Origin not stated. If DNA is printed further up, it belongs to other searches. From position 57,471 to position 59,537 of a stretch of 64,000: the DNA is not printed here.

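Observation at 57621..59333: Flavin-dependent halogenase with extra C-terminal domain at the head of the radical SAM operon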

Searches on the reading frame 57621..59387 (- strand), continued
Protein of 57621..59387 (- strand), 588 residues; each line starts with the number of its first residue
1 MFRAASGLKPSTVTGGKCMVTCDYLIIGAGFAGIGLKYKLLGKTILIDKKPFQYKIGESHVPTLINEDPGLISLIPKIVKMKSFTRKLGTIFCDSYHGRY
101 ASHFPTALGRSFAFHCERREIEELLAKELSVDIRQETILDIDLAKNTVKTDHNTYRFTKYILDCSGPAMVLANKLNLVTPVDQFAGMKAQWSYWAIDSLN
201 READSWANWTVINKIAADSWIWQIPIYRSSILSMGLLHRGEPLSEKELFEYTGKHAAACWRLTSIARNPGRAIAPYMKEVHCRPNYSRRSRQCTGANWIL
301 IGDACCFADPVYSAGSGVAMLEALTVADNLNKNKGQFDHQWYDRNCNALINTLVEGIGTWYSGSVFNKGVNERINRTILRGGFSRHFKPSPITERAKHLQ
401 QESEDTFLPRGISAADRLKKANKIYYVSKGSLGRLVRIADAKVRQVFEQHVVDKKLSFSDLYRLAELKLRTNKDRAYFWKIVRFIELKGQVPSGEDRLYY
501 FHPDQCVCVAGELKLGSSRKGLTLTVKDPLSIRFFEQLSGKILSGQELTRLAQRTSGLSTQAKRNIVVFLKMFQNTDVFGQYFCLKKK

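Call 32: predict_structure(alignment_id=A3)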
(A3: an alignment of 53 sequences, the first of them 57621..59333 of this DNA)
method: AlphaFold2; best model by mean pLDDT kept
length: 570 residues; sequences in the alignment: 53
mean_pLDDT: 87.3   pTM: 0.69
mean pLDDT of the five models: 87.3, 87.0, 86.7, 86.2, 85.5
residues with pLDDT >= 90: 346; 70-90: 173; 50-70: 17; < 50: 34
segments of 3 or more residues with pLDDT < 50: 89-91, 371-401
pLDDT, mean of each block of 10 residues (from residue 1): 98 97 97 94 84 81 91 85 66 79 97 97 98 99 97 98 93 97 78 91 96 96 95 94 95 97 95 97 96 86 94 93 93 91 88 82 73 43 39 41 79 85 96 93 77 83 89 80 83 85 85 91 91 92 92 89 84
secondary structure, 60 per line:
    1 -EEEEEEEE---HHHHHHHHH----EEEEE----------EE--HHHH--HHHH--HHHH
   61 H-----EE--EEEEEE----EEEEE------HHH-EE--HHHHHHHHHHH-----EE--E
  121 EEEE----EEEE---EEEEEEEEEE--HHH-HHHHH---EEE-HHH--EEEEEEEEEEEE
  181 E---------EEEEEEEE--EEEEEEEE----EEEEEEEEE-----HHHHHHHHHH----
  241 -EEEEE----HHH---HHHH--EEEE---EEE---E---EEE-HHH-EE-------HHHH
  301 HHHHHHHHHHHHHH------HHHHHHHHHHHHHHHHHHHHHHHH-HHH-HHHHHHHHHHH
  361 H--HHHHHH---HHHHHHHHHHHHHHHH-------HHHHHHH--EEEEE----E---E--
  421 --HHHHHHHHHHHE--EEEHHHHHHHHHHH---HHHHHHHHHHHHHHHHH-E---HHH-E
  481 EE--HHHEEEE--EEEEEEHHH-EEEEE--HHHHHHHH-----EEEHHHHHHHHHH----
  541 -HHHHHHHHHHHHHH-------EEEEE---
elements in order: E2-9 H13-21 E26-30 H45-48 H51-54 H57-61 E71-76 E81-85 H100-110 E120-124 E129-132 E136-145 H152-156 E160-162 E169-181 E191-198 E201-208 E213-221 H227-236 E242-246 H257-260 E263-266 E270-272 E280-282 H297-314 H321-344 H350-361 H364-369 H373-388 H396-402 E405-409 H423-433 E437-439 H440-450 H454-470 E480-482 E488-491 E494-499 E504-508 H511-518 E524-526 H527-536 H542-555 E563-567

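Call 39: fold_search(model_id=the predicted structure, library=pdb)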
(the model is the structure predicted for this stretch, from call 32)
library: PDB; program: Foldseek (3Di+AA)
matches with E <= 10: 1220; with E <= 0.001: 634
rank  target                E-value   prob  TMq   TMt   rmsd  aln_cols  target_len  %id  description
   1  3nix_E                4.5e-21  1.00  0.52  0.70   8.9       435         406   19  Crystal structure of flavoprotein/dehydrogenase from Cytophaga hutchinsonii. Northeast Structural Genomics Consortium  (released 2010-06-30)
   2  7fco_B                5.4e-21  1.00  0.53  0.69   7.7       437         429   20  ChlB4 Halogenase (released 2022-03-16)
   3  7fco_A                5.4e-21  1.00  0.52  0.68   8.8       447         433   19  ChlB4 Halogenase (released 2022-03-16)
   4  3nix_D                6.4e-21  1.00  0.51  0.70   8.7       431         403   19  Crystal structure of flavoprotein/dehydrogenase from Cytophaga hutchinsonii. Northeast Structural Genomics Consortium  (released 2010-06-30)
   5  5dbj_D                6.7e-21  1.00  0.52  0.67   7.4       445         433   20  Crystal structure of halogenase PltA (released 2015-10-07)
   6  3nix_C                1.1e-20  1.00  0.48  0.65   9.8       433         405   20  Crystal structure of flavoprotein/dehydrogenase from Cytophaga hutchinsonii. Northeast Structural Genomics Consortium  (released 2010-06-30)
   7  5bul                  2.7e-20  1.00  0.49  0.69   9.1       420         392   18  Structure of flavin-dependent brominase Bmp2 triple mutant Y302S F306V A345W (released 2016-03-09)
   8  7v0b_D                4.3e-20  1.00  0.49  0.53  14.5       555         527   15  Crystal structure of halogenase CtcP from Kitasatospora aureofaciens in complex with FAD (released 2023-05-17)
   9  5dbj_A                5.7e-20  1.00  0.49  0.62   7.4       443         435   18  Crystal structure of halogenase PltA (released 2015-10-07)
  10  3i3l                  6.0e-20  1.00  0.46  0.47  16.4       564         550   18  Crystal structure of CmlS, a flavin-dependent halogenase (released 2010-03-09)
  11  3nix_A                7.6e-20  1.00  0.52  0.71   9.2       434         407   20  Crystal structure of flavoprotein/dehydrogenase from Cytophaga hutchinsonii. Northeast Structural Genomics Consortium  (released 2010-06-30)
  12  8zop                  8.0e-20  1.00  0.50  0.68   5.6       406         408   19  Structure of FasV in complex with FAD (released 2025-04-02)
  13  5bva                  9.0e-20  1.00  0.49  0.68   9.6       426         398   19  Structure of flavin-dependent brominase Bmp2 (released 2016-03-09)
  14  5dbj_C                9.5e-20  1.00  0.52  0.67   7.7       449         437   19  Crystal structure of halogenase PltA (released 2015-10-07)
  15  8gu0_A                1.8e-19  1.00  0.50  0.62   7.3       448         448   17  Crystal structure of a fungal halogenase RadH (released 2023-07-26)
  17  3nix_B                2.5e-19  1.00  0.51  0.70   8.6       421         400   20  Crystal structure of flavoprotein/dehydrogenase from Cytophaga hutchinsonii. Northeast Structural Genomics Consortium  (released 2010-06-30)
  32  3nix_F                1.1e-18  1.00  0.51  0.70   8.6       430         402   20  Crystal structure of flavoprotein/dehydrogenase from Cytophaga hutchinsonii. Northeast Structural Genomics Consortium  (released 2010-06-30)
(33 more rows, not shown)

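Call 42: find_encoding_contigs(protein=P0038, flank=8000, max_places=1)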
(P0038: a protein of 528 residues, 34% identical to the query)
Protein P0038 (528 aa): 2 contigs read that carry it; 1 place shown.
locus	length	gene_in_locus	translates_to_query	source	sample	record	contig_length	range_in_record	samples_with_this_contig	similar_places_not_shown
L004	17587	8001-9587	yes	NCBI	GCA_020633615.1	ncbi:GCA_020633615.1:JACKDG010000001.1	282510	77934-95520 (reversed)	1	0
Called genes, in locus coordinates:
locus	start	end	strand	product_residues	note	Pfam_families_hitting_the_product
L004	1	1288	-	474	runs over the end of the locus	PF00069:Pkinase, PF07714:PK_Tyr_Ser-Thr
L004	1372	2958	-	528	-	PF16697:Yop-YscD_cpl, PF00498:FHA, PF01590:GAF, PF13185:GAF_2, PF13492:GAF_3, PF00211:Guanylate_cyc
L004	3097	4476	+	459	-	PF00072:Response_reg, PF00158:Sigma54_activat, PF14532:Sigma54_activ_2, PF07728:AAA_5, PF25601:AAA_lid_14, PF02954:HTH_8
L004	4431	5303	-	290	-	PF00950:ABC-3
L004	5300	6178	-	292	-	PF00950:ABC-3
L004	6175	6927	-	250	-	PF00005:ABC_tran, PF02463:SMC_N (faint), PF13304:AAA_21 (faint)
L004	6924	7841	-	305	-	PF01297:ZnuA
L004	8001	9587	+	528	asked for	-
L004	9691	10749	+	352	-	PF13180:PDZ_2 (weak), PF17820:PDZ_6 (weak)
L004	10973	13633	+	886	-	PF21305:type_II_gspD_N0, PF03958:Secretin_N, PF00263:Secretin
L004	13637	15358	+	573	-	PF05157:MshEN, PF00437:T2SSE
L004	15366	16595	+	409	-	PF28597:T2SSF_N, PF00482:T2SSF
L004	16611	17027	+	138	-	PF07963:N_methyl (weak), PF08334:T2SSG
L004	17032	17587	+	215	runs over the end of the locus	PF07963:N_methyl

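Call 43: find_encoding_contigs(protein=P0021, flank=8000, max_places=1)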
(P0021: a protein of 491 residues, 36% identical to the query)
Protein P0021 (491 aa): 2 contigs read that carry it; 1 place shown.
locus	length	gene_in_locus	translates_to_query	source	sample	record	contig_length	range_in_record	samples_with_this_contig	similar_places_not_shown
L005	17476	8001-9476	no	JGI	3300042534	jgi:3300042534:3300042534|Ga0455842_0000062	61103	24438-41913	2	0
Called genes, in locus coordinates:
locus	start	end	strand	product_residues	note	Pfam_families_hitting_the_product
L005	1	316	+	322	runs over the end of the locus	-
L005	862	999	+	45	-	-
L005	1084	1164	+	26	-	-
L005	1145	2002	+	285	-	PF04055:Radical_SAM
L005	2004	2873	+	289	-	PF04055:Radical_SAM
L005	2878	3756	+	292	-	PF04055:Radical_SAM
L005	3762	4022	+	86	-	-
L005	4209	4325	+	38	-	-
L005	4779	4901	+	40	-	-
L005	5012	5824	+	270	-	PF13489:Methyltransf_23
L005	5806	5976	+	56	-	-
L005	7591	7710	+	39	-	-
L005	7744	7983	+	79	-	-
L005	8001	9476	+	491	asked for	-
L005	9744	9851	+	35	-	-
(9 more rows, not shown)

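Call 44: find_encoding_contigs(protein=P0034, flank=8000, max_places=1)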
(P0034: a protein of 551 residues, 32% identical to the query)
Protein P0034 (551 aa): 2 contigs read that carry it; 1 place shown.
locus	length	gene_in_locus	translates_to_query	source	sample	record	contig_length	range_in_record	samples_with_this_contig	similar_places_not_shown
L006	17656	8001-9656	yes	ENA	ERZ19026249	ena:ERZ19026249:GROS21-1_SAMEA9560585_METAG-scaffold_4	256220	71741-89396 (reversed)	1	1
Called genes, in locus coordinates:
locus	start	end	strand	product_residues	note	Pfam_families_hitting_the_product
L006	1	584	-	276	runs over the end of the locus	PF01408:GFO_IDH_MocA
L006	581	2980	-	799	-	PF01131:Topoisom_bac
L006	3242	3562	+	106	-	-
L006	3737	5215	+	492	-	-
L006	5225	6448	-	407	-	PF12704:MacB_PCD, PF02687:FtsX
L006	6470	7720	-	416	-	PF12704:MacB_PCD, PF02687:FtsX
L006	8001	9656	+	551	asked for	PF04820:Trp_halogenase (faint)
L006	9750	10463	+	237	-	PF07924:NuiA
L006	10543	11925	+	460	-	PF02878:PGM_PMM_I, PF02879:PGM_PMM_II, PF02880:PGM_PMM_III, PF00408:PGM_PMM_IV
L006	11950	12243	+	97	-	PF02686:GatC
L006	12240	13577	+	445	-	PF01425:Amidase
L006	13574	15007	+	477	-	PF02934:GatB_N, PF02637:GatB_Yqey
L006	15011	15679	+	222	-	-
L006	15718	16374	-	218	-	PF03006:HlyIII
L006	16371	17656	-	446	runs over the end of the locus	PF00092:VWA (weak)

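Call 53: find_related_loci(query=A1, collection=genome_contigs, flank=10000)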
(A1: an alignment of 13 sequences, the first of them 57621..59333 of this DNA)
Query A1 (570 aa) in genome_contigs; peptide patterns used: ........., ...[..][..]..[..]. (x = any residue, [..] = any of these).
23 stretches matched a pattern; 4 encode a relative of the query (tblastn E <= 1e-3); 4 distinct loci.
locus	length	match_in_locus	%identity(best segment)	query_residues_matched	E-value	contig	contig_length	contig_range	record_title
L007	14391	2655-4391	60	1-570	0e+0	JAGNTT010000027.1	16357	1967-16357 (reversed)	MAG: Candidatus Omnitrophota bacterium isolate Go_SlAct_bin_392 Go_SlAct_14380_length_16357_cov_9.695933, whole genome s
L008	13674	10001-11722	57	1-563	0e+0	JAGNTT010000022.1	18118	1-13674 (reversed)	MAG: Candidatus Omnitrophota bacterium isolate Go_SlAct_bin_392 Go_SlAct_12100_length_18118_cov_10.138291, whole genome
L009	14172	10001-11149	33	4-363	2e-55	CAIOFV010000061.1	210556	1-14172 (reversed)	MAG: uncultured Myxococcales bacterium isolate MJ-time_bin-5834 genome assembly, contig: bin-5834:061/173, whole genome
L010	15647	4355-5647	29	1-385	9e-49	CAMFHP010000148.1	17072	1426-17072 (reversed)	MAG: uncultured Myxococcaceae bacterium isolate SRR9109402_bin.20_metaWRAP_v1.3_MAG genome assembly, contig: ERZ12289980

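Call 68: list_cluster_members(proteins=[P0001])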
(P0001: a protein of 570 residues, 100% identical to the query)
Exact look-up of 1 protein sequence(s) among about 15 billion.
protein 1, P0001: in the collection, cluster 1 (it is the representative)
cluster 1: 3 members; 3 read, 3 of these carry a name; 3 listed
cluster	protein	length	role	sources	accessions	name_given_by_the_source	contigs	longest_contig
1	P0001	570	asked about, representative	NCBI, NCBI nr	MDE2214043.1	MAG: tryptophan 7-halogenase [Candidatus Omnitrophica bacterium] | tryptophan 7-halogenase [Candidatus Omnitrophota bacterium]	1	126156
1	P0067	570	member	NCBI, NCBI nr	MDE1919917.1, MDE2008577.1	MAG: tryptophan 7-halogenase [Candidatus Omnitrophica bacterium] | tryptophan 7-halogenase [Candidatus Omnitrophota bacterium]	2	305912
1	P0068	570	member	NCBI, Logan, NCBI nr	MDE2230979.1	MAG: tryptophan 7-halogenase [Candidatus Omnitrophica bacterium] | tryptophan 7-halogenase [Candidatus Omnitrophota bacterium]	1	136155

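Call 77: search_protein_families(library=ncbifam, proteins=[L003:5248-5670:+, L003:5684-7090:+, L003:7080-7334:+, L003:7339-8769:+, L003:8771-10000:+], max_evalue=0.001)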
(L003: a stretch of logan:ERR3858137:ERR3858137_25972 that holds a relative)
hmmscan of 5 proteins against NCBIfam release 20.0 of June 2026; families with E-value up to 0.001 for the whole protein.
L003:5248-5670:+ (140 aa): 1 family
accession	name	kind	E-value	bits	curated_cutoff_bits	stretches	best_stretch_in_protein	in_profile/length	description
TIGR03976.1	chp_LLNDYxLRE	equivalog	3.9e-07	30.4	50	1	16-98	1-84/90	His-Xaa-Ser system protein HxsD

L003:5684-7090:+ (468 aa): 67 families (the best 25 are shown)
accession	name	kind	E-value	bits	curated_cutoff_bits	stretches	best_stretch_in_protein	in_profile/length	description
TIGR03978.1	rSAM_paired_1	equivalog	6.9e-111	371.3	370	1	9-461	1-466/466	His-Xaa-Ser system radical SAM maturase HxsB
TIGR03974.1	rSAM_six_Cys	equivalog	1.1e-35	123.4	425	1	54-386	67-391/451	thioether cross-link-forming SCIFF peptide maturase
NF047865.1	rSAM_PapB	equivalog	2.3e-35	122.4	340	1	92-381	8-290/330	PapB family radical SAM/SPASM ranthipeptide maturase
TIGR04064.1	rSAM_nif11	equivalog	7.8e-33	113.9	518.7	1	90-380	81-372/459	nif11-like peptide radical SAM maturase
TIGR04068.1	rSAM_ocin_clost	equivalog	3.4e-29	102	500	1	81-242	78-247/462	Cys-rich peptide radical SAM maturase CcpM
TIGR03906.1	quino_hemo_SAM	equivalog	2.3e-28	99.1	453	1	85-282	90-294/467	quinohemoprotein amine dehydrogenase maturation protein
NF040492.1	not_ScfB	exception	6.6e-27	94.5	855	1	73-385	78-389/450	ScfB-related radical SAM/SPASM orphan maturase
NF041298.1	rSAM_mat_DynA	equivalog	2.4e-26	92.6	450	1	94-386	8-294/356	dynobactin maturation radical SAM/SPASM protein DynA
TIGR03942.1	sulfatase_rSAM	equivalog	5.2e-26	91.6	349.45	1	92-387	6-295/363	anaerobic sulfatase maturase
NF035951.1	rSAM_RumMC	equivalog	6.6e-24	84.5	720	1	58-237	82-266/510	RumMC family radical SAM sactipeptide maturase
TIGR04163.1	rSAM_cobopep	equivalog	2.9e-22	79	375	1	58-387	40-359/428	peptide-modifying radical SAM enzyme CbpB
TIGR04083.1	rSAM_pep_methan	hypoth_equivalog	6.8e-22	77.8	300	1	93-271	6-175/376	TIGR04083 family peptide-modifying radical SAM enzyme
NF038107.1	rSAM_NF038107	equivalog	6.9e-22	77.8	600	1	54-235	52-238/444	Cys-every-fifth radical SAM/SPASM peptide maturase CefB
TIGR04280.1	geopep_mat_rSAM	hypoth_equivalog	2.9e-20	72.6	400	1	79-217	76-219/428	geopeptide radical SAM maturase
TIGR04463.1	rSAM_vs_C_rich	equivalog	5.9e-20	71.4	525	1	24-261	19-258/438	TIGR04463 family radical SAM/SPASM RiPP maturase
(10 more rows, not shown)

L003:7080-7334:+ (84 aa): 0 families

L003:7339-8769:+ (476 aa): 0 families

L003:8771-10000:+ (409 aa): 0 families

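Call 78: find_encoding_contigs(protein=P0002, flank=10000, max_places=1)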
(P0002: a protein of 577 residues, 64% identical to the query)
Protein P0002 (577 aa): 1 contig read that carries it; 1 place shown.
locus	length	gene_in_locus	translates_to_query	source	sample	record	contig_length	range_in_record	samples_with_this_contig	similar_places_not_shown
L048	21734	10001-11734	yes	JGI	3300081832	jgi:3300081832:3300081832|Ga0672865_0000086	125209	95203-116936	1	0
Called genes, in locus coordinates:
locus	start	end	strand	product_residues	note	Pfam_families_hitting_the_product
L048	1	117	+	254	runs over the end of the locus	-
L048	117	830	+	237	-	-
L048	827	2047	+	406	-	-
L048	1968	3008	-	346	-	PF04055:Radical_SAM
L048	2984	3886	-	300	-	PF01478:Peptidase_A24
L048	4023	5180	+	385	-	PF04055:Radical_SAM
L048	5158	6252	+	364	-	PF04055:Radical_SAM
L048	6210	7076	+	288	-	-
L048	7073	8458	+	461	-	PF04055:Radical_SAM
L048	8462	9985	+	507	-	-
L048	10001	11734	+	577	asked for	PF04820:Trp_halogenase (weak)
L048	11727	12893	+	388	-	PF00501:AMP-binding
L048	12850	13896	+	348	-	PF13353:Fer4_12 (weak), PF04055:Radical_SAM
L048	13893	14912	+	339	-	PF04055:Radical_SAM, PF13353:Fer4_12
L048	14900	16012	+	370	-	PF00155:Aminotran_1_2, PF00266:Aminotran_5, PF01041:DegT_DnrJ_EryC1, PF01053:Cys_Met_Meta_PP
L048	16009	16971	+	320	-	PF04055:Radical_SAM, PF13186:SPASM (weak)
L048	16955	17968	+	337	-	PF04055:Radical_SAM, PF13353:Fer4_12 (weak)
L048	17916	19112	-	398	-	PF04101:Glyco_tran_28_C (weak)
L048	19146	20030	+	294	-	PF00685:Sulfotransfer_1, PF13469:Sulfotransfer_3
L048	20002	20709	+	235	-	PF10096:DUF2334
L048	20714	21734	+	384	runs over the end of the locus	PF04055:Radical_SAM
